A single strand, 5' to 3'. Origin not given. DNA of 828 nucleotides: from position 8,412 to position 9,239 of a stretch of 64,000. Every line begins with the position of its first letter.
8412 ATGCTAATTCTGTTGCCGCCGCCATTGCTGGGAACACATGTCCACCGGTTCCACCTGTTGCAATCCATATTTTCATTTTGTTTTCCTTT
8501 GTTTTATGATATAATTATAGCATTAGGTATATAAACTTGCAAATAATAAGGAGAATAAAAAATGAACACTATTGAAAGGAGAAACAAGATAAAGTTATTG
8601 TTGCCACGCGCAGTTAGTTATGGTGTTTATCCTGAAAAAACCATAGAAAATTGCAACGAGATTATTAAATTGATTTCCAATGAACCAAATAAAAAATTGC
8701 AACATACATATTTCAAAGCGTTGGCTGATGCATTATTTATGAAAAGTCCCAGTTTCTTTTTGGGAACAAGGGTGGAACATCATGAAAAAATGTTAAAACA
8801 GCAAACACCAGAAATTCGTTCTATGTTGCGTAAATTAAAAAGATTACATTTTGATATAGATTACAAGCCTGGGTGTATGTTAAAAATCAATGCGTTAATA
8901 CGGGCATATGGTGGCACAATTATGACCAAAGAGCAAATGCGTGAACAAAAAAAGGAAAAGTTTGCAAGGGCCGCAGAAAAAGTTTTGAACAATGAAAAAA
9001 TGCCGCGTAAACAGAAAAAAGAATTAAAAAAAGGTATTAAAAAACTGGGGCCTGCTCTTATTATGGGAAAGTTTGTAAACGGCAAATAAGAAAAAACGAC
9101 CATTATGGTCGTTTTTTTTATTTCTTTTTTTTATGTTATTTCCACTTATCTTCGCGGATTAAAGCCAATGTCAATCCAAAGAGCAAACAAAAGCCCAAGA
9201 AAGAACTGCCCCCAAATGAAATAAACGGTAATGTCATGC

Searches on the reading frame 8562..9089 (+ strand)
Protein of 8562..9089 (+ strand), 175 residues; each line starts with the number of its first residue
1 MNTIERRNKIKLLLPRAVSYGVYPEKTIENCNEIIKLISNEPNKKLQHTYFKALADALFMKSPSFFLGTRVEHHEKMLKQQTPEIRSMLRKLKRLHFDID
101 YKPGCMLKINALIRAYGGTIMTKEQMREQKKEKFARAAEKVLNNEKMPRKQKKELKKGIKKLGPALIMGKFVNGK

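Call 3: search_protein_families(library=pfam, proteins=[window:8562-9089:+], max_evalue=1)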
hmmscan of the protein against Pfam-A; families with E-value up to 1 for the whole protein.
window:8562-9089:+ (175 aa): 2 families
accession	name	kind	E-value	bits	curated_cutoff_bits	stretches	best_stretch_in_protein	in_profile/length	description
PF16289.11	PIN_12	-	0.073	13.9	32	0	8-69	78-136/172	PIN domain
PF13270.11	CCDC28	-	0.074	13.8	25.6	0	80-101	32-53/88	Coiled-coil domain-containing protein 28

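Call 5: search_protein_families(library=phrogs, proteins=[window:8562-9089:+], max_evalue=0.1)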
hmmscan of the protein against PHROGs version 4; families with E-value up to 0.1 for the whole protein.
window:8562-9089:+ (175 aa): 0 families

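Call 6: search_protein_families(library=ncbifam, proteins=[window:8562-9089:+], max_evalue=0.1)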
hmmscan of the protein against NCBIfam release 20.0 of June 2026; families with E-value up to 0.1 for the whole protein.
window:8562-9089:+ (175 aa): 2 families
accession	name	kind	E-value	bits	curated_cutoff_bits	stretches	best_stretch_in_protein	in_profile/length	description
NF010609.0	PRK14010.1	equivalog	0.017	13.3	1323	1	26-136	290-397/673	K(+)-transporting ATPase subunit B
TIGR03652.1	FeS_repair_RIC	equivalog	0.04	13.7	204.7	1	71-121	76-123/216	iron-sulfur cluster repair di-iron protein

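Call 83: search_protein_families(library=padloc, proteins=[window:8562-9086:+], max_evalue=0.01)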
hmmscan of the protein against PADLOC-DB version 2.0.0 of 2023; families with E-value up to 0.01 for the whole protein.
window:8562-9086:+ (175 aa): 0 families
